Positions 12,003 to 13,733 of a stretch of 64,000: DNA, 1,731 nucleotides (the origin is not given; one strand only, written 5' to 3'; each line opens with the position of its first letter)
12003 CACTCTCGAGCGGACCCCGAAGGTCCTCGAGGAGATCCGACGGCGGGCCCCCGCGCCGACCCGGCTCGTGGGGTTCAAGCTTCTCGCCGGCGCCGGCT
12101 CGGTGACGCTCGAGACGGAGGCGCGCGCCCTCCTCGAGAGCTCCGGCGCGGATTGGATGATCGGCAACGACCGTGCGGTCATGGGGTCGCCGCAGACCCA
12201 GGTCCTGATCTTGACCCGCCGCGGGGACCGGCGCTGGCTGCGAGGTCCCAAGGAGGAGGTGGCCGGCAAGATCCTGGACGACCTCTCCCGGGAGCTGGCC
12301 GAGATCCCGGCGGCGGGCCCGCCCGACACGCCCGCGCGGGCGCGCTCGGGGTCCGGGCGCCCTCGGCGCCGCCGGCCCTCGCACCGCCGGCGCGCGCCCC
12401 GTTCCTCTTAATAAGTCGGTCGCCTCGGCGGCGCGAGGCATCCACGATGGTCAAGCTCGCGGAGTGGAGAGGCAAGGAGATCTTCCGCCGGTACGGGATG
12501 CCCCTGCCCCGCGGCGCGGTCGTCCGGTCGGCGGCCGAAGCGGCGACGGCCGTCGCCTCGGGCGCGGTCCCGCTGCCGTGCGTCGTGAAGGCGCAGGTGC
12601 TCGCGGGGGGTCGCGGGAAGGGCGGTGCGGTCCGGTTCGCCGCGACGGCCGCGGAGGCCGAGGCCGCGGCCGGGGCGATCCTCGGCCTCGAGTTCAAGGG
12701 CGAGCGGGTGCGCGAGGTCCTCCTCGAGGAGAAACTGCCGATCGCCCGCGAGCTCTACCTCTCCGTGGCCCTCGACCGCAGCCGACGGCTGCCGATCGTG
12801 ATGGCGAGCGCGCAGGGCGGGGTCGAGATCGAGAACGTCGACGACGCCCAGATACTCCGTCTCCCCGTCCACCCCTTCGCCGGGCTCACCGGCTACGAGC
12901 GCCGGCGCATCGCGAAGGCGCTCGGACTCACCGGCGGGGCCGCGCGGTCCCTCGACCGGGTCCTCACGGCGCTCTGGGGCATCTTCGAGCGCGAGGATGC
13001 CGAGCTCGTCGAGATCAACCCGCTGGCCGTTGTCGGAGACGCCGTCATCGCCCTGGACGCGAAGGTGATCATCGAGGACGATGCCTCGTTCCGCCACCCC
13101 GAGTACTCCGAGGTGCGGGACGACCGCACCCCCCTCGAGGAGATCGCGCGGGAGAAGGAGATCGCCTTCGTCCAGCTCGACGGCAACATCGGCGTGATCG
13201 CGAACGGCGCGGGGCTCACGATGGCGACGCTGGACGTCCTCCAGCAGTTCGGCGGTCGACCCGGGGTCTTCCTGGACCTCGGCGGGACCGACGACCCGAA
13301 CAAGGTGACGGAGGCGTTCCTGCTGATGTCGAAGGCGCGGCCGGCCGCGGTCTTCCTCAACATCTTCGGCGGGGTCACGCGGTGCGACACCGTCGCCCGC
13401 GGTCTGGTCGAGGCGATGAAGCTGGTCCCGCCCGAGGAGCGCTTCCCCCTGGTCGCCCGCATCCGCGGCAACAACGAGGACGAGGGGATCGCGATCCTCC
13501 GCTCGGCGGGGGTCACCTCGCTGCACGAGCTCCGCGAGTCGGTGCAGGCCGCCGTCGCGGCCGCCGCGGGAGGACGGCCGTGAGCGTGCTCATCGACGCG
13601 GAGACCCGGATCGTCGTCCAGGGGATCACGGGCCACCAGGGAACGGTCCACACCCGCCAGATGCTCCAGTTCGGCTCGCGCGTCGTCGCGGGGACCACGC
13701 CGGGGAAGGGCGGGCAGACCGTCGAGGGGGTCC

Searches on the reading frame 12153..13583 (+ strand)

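Call 64: search_protein_families(library=pfam, proteins=[window:12153-13583:+], max_evalue=0.00001)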
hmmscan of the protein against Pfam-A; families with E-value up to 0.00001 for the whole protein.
window:12153-13583:+ (476 aa): 4 families
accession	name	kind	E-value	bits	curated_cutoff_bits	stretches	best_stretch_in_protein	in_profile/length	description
PF08442.15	ATP-grasp_2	-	6.9e-52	176.4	29.5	1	101-292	1-201/202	ATP-grasp domain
PF00549.24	Ligase_CoA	-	9.7e-20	71.4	24.5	1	350-468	2-126/128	CoA-ligase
PF24948.1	Citrate_synth_N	-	1e-11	45.1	83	1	143-314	54-227/232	ATP-citrate synthase ATP-grasp domain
PF13549.11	ATP-grasp_5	-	6e-11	42.6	27.6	1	101-307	9-221/221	ATP-grasp domain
